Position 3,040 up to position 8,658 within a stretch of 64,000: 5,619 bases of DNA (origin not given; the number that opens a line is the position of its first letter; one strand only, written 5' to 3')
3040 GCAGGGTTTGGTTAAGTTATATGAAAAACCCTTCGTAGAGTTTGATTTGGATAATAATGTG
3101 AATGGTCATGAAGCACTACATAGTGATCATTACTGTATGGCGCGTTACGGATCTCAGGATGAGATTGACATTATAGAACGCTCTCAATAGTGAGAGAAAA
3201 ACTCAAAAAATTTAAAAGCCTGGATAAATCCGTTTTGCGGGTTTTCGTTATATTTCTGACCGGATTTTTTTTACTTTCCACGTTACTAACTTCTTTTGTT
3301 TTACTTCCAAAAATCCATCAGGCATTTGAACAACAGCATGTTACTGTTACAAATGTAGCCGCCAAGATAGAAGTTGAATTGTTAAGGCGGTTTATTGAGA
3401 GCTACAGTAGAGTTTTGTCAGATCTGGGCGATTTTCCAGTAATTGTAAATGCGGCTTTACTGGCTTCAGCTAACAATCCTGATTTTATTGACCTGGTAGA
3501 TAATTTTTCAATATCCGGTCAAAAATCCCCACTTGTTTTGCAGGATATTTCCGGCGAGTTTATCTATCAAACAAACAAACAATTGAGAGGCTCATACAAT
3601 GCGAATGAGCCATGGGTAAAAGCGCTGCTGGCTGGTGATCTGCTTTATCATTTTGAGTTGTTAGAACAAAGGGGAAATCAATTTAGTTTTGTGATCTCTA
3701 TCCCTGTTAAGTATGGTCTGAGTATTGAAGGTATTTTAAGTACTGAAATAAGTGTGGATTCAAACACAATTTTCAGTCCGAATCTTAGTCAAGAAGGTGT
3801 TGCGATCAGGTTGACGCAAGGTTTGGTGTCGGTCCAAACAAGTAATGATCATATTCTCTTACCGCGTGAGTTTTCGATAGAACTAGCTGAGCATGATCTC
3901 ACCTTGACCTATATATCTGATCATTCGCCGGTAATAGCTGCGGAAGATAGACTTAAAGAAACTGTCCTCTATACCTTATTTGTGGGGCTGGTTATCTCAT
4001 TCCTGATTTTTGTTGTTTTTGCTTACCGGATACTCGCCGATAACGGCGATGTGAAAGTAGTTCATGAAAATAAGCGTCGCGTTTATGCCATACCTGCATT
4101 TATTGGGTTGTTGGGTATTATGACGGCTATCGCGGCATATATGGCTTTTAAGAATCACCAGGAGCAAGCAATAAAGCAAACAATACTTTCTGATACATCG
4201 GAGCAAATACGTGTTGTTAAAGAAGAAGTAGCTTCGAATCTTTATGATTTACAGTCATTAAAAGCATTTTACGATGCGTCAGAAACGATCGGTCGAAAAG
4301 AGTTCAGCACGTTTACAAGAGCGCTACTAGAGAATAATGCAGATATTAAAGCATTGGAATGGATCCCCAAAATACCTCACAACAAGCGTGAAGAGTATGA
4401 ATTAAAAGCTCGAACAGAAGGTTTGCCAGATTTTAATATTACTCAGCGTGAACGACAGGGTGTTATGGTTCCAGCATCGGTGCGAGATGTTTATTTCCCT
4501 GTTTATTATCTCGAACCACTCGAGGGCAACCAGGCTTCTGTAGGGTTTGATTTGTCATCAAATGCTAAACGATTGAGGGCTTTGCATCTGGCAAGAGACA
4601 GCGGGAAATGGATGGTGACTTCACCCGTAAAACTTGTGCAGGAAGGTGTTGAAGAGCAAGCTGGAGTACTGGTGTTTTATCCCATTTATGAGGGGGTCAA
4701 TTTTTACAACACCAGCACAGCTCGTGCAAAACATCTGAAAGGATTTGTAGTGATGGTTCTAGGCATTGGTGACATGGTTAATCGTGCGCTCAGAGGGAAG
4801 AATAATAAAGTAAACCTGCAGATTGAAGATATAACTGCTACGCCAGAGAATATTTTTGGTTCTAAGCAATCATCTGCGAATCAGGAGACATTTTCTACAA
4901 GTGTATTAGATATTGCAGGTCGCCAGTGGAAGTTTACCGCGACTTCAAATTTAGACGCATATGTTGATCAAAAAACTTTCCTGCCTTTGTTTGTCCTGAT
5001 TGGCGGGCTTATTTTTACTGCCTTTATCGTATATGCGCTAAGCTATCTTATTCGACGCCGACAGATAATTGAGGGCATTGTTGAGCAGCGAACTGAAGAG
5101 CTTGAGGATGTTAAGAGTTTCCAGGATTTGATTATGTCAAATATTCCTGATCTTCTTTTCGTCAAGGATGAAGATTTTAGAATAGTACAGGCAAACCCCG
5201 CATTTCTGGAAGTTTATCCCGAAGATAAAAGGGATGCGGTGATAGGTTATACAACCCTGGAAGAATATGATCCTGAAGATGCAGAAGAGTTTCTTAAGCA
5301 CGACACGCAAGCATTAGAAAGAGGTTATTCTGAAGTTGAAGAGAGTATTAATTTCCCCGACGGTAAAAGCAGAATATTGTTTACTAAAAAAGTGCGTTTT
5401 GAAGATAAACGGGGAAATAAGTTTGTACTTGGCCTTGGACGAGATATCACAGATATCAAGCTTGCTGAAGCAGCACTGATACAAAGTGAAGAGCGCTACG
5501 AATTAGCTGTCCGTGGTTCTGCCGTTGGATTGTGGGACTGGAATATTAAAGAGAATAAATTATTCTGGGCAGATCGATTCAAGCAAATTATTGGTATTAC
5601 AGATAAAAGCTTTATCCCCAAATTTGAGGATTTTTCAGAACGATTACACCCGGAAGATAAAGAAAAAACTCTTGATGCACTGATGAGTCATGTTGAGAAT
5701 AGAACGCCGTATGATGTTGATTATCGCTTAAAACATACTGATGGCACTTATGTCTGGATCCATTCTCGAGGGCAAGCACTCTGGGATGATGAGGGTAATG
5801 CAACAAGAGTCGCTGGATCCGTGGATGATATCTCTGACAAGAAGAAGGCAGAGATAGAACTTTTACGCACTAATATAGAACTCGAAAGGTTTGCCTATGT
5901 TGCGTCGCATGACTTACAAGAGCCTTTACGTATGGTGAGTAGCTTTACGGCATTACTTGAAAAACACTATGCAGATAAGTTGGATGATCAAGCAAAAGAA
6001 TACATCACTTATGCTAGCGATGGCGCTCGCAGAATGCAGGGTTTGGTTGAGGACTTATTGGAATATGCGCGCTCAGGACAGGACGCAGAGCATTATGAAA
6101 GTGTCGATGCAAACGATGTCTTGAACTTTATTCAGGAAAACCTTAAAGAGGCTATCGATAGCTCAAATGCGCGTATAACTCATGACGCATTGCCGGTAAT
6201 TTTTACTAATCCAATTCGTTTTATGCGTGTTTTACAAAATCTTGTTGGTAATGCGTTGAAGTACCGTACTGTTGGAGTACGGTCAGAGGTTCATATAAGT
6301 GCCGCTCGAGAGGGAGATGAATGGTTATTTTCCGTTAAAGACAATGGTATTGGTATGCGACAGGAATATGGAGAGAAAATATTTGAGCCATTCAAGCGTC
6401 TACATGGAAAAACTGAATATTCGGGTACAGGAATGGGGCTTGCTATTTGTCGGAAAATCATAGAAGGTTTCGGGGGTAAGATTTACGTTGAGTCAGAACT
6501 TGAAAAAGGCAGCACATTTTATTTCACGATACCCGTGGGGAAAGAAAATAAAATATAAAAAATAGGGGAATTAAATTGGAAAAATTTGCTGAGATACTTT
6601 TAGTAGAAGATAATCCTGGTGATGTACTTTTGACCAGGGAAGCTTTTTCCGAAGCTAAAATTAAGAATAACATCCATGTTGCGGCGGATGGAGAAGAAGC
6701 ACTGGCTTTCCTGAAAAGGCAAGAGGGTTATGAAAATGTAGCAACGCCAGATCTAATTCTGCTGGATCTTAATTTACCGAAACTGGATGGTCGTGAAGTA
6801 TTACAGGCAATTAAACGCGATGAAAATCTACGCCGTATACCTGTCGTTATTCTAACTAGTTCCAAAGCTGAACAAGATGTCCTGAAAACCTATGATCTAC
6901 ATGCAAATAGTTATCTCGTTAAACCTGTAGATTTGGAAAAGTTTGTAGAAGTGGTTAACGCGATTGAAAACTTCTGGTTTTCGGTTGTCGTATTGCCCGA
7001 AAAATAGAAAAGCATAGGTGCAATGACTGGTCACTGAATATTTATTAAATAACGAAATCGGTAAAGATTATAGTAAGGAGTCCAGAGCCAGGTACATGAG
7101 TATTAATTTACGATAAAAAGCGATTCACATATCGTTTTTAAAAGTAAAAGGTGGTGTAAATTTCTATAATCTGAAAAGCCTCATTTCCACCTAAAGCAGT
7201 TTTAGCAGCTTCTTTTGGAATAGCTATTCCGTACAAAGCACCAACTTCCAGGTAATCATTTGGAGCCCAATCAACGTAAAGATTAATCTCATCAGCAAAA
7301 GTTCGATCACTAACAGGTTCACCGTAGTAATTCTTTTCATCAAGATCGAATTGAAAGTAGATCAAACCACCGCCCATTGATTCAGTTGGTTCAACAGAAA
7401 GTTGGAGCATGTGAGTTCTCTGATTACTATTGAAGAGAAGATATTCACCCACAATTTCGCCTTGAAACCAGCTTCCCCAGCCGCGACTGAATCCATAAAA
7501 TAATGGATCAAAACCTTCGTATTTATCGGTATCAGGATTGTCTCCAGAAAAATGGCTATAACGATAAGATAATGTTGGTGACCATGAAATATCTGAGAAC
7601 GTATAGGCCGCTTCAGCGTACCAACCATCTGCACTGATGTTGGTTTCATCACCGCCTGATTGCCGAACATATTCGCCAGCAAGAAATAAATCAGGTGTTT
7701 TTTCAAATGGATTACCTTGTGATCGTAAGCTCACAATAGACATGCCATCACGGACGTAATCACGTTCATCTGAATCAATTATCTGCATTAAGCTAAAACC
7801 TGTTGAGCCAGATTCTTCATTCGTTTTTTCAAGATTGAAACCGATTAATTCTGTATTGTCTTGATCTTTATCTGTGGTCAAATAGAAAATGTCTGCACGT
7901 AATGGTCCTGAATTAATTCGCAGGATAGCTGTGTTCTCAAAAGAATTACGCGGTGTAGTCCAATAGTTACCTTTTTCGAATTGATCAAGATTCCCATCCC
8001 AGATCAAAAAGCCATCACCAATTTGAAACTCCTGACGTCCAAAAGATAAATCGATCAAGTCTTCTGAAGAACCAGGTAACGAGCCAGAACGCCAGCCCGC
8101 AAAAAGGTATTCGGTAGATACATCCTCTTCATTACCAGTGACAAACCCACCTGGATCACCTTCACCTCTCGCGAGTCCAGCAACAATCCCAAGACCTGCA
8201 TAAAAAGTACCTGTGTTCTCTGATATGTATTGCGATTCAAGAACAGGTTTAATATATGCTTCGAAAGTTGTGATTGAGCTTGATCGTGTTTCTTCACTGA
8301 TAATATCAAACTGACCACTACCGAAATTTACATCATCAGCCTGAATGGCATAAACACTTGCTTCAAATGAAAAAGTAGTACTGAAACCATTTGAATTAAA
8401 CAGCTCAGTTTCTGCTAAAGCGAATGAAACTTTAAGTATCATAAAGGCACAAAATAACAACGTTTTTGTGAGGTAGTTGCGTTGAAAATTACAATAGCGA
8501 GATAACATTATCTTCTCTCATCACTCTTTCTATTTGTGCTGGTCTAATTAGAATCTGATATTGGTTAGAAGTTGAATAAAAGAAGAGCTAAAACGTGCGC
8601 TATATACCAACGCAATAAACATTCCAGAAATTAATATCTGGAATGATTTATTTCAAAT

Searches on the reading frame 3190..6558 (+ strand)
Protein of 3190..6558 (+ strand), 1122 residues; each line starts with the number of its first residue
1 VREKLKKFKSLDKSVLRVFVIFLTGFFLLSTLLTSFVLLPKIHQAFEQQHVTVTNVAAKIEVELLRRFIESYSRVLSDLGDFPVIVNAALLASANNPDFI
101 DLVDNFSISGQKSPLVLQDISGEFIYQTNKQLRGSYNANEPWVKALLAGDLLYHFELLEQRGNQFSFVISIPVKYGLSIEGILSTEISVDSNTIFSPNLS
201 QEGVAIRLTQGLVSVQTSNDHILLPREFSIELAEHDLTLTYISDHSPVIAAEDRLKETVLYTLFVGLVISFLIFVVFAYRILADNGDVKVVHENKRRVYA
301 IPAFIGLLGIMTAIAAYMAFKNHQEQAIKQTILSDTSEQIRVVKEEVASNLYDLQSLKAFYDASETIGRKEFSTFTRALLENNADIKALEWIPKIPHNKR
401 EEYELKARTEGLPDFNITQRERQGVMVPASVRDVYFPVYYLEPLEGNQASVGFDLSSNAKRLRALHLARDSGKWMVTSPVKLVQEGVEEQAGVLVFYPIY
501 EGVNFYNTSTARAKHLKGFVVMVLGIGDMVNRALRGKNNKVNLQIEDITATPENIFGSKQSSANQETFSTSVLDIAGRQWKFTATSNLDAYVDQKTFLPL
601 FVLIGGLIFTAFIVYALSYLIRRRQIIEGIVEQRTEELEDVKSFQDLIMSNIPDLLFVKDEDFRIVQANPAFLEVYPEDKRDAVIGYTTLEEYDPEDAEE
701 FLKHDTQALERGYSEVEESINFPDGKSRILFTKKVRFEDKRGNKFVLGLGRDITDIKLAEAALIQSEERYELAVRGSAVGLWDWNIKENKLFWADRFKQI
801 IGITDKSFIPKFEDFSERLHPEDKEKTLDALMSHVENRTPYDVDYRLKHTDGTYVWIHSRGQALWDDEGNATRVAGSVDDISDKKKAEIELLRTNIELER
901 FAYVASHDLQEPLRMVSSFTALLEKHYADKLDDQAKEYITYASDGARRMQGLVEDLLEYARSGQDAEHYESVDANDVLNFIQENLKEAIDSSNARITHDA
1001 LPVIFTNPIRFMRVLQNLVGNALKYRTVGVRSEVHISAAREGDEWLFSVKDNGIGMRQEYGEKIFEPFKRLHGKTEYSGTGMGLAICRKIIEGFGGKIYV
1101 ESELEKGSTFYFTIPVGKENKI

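Call 54: search_protein_families(library=pfam, proteins=[window:3190-6558:+], max_evalue=1e-8)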
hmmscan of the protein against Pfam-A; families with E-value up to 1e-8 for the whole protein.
window:3190-6558:+ (1122 aa): 7 families
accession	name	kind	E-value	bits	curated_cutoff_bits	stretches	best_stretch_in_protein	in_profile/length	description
PF03924.19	CHASE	-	2.4e-47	161.6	25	1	367-554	3-185/189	CHASE domain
PF02518.31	HATPase_c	-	9.8e-29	100.5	26.4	1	1007-1116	2-109/111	Histidine kinase-, DNA gyrase B-, and HSP90-like ATPase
PF08447.18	PAS_3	-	3.1e-23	82.3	25.6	1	791-877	2-88/89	PAS fold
PF08448.16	PAS_4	-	2.1e-12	47.7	23.1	1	650-755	2-107/110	PAS fold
PF13426.13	PAS_9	-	4.5e-12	46.6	27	0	654-755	2-103/103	PAS domain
PF00989.32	PAS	-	8.6e-12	45.5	22.6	0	647-753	5-113/113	PAS fold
PF00512.31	HisKA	-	1.8e-11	44.3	26.9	1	898-963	2-64/66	His Kinase A (phospho-acceptor) domain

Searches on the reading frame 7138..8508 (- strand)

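Call 54: search_protein_families(library=pfam, proteins=[window:7138-8508:-], max_evalue=1e-8)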
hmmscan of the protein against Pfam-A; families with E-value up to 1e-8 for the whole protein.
window:7138-8508:- (456 aa): 1 family
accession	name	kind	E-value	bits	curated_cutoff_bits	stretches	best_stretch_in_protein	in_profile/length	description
PF13372.12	Alginate_exp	-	1.3e-09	37.7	25.2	1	152-393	94-328/395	Alginate export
